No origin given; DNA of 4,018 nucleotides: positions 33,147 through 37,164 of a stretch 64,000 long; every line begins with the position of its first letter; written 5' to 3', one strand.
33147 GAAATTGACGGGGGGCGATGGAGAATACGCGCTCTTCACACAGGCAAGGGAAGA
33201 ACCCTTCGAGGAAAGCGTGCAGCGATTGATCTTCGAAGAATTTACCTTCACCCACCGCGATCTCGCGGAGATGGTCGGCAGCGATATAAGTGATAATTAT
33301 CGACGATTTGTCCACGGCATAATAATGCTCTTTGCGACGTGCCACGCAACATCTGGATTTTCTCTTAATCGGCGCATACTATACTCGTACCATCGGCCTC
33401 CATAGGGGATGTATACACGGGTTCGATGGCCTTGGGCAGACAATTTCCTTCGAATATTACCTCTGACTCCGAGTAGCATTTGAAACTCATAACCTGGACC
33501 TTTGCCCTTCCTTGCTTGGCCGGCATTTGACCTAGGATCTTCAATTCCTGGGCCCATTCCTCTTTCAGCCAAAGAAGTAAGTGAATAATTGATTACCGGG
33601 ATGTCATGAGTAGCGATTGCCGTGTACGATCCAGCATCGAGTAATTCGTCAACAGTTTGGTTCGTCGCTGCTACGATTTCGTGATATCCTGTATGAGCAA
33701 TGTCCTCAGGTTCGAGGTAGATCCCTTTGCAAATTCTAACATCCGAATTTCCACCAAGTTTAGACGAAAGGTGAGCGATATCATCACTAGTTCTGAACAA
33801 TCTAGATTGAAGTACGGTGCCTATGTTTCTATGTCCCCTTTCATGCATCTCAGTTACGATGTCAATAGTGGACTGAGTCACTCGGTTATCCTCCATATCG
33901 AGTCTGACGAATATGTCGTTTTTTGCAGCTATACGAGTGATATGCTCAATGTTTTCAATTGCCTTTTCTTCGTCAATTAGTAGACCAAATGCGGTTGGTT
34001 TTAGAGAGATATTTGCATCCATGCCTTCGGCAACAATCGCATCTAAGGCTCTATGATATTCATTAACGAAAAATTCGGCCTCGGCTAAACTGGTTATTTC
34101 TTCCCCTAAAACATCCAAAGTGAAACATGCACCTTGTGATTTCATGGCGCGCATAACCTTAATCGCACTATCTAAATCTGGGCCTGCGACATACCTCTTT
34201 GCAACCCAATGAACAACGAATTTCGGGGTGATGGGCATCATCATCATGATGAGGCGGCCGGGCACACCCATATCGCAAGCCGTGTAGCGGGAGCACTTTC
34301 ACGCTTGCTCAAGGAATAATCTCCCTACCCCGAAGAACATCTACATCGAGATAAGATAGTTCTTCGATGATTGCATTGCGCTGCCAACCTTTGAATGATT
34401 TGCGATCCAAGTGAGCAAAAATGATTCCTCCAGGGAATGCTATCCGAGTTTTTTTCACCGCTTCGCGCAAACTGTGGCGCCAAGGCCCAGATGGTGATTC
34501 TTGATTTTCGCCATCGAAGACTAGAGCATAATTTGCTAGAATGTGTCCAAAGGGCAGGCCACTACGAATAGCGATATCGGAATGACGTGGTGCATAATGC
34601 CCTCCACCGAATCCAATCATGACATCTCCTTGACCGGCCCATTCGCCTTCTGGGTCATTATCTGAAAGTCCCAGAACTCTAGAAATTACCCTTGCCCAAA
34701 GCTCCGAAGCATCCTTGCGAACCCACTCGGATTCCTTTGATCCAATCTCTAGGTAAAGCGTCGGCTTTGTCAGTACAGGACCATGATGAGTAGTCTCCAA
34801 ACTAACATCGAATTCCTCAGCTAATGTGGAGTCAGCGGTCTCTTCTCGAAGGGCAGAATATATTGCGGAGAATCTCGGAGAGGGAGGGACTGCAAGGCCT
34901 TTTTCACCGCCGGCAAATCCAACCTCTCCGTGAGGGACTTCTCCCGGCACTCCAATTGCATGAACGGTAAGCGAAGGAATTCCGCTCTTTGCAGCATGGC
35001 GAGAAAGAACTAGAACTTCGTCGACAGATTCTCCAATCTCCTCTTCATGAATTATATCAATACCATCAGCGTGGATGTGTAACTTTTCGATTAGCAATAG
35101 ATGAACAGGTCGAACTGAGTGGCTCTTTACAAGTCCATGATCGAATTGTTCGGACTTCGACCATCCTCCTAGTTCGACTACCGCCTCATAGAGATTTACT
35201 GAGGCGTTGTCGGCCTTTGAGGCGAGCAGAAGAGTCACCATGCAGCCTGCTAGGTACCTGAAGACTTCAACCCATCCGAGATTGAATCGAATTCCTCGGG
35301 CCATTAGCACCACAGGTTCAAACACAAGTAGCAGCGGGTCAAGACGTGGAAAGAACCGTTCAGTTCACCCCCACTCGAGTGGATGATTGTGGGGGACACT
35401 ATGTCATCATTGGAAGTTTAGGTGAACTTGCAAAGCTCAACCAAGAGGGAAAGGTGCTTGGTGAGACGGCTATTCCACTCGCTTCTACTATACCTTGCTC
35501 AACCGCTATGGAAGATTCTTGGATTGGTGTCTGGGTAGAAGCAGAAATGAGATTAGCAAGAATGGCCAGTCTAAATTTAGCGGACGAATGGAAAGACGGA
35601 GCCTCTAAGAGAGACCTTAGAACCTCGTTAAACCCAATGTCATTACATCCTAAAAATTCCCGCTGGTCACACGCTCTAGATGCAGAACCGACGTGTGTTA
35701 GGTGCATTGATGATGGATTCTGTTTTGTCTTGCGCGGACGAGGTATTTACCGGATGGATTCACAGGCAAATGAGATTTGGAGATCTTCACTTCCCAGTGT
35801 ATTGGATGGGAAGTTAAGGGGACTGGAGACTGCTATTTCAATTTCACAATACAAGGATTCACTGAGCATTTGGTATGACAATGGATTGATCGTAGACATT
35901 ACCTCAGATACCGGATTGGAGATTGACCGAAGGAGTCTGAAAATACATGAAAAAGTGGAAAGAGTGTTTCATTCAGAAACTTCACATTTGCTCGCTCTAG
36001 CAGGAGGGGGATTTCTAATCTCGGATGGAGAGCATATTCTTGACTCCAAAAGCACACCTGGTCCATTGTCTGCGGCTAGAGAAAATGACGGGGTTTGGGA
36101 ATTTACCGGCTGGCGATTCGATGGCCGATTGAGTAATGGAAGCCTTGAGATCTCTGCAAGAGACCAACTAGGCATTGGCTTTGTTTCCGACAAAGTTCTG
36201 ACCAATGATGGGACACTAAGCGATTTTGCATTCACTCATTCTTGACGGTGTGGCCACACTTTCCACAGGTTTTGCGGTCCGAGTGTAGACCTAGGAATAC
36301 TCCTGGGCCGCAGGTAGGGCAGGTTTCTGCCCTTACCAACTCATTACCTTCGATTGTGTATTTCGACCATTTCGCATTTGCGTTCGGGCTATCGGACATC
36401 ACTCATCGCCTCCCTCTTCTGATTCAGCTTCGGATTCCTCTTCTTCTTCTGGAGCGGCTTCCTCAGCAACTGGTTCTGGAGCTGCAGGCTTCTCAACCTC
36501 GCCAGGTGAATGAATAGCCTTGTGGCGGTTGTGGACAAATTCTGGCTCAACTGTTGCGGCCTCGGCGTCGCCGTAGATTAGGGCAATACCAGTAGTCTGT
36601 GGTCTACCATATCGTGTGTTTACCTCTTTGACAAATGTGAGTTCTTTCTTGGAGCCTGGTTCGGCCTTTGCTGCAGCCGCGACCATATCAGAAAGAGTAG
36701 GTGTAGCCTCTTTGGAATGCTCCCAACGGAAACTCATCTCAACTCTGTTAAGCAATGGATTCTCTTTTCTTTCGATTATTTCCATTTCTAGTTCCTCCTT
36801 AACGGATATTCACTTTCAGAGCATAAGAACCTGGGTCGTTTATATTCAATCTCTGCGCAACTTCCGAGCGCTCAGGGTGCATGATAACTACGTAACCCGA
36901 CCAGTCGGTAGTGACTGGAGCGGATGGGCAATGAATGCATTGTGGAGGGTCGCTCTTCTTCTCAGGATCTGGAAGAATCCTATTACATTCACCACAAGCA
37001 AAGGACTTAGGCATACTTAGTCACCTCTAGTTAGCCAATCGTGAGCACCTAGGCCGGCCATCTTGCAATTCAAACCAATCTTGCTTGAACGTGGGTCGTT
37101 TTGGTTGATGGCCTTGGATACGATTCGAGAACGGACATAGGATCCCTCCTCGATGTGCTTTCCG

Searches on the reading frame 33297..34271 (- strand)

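Call 9: search_protein_families(library=pfam, proteins=[window:33297-34271:-])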
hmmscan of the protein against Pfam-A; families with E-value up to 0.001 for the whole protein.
window:33297-34271:- (324 aa): 1 family
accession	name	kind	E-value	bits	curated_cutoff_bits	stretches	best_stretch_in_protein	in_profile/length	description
PF01619.24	Pro_dh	-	2.9e-25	89.8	27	1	37-309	2-273/278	Proline dehydrogenase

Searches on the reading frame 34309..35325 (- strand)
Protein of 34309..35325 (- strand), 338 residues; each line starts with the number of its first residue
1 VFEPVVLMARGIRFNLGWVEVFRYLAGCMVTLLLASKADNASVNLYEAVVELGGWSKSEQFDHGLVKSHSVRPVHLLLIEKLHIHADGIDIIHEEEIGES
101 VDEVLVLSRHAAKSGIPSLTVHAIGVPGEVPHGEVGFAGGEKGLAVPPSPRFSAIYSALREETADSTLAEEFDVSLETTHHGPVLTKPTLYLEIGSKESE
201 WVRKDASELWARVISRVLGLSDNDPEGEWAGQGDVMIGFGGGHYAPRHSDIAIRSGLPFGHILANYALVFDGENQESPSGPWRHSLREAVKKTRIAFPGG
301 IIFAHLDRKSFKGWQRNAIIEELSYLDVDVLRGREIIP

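Call 9: search_protein_families(library=pfam, proteins=[window:34309-35325:-])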
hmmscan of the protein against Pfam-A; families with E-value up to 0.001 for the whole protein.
window:34309-35325:- (338 aa): 1 family
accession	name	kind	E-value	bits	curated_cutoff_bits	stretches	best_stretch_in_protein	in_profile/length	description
PF04414.18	tRNA_deacylase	-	4.3e-48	164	33.6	1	98-330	2-204/205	D-aminoacyl-tRNA deacylase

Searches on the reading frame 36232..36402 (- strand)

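Call 9: search_protein_families(library=pfam, proteins=[window:36232-36402:-])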
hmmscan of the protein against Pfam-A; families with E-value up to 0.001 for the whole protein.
window:36232-36402:- (56 aa): 1 family
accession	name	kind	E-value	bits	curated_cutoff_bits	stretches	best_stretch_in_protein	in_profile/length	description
PF01599.25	Ribosomal_S27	-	2.3e-13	50.2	22.3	1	16-52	6-44/44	Ribosomal protein S27a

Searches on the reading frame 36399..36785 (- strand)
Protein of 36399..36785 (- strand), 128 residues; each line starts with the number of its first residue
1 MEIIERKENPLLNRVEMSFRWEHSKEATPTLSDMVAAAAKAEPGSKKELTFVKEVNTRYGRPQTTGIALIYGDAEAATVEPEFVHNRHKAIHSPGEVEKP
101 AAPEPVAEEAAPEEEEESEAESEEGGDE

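Call 9: search_protein_families(library=pfam, proteins=[window:36399-36785:-])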
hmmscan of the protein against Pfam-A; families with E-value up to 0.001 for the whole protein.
window:36399-36785:- (128 aa): 1 family
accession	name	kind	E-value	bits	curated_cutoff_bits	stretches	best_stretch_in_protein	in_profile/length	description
PF01282.25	Ribosomal_S24e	-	5.3e-18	65.4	24.5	1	2-92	1-91/95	Ribosomal protein S24e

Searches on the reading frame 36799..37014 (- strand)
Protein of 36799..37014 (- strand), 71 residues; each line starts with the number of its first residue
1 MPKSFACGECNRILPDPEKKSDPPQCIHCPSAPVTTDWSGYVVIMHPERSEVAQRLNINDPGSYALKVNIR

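Call 9: search_protein_families(library=pfam, proteins=[window:36799-37014:-])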
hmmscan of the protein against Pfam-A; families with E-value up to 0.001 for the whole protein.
window:36799-37014:- (71 aa): 1 family
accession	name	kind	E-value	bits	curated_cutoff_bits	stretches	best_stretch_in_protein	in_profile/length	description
PF06093.19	Spt4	-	9.3e-12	45.3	25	1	6-69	3-77/77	Spt4/RpoE2 zinc finger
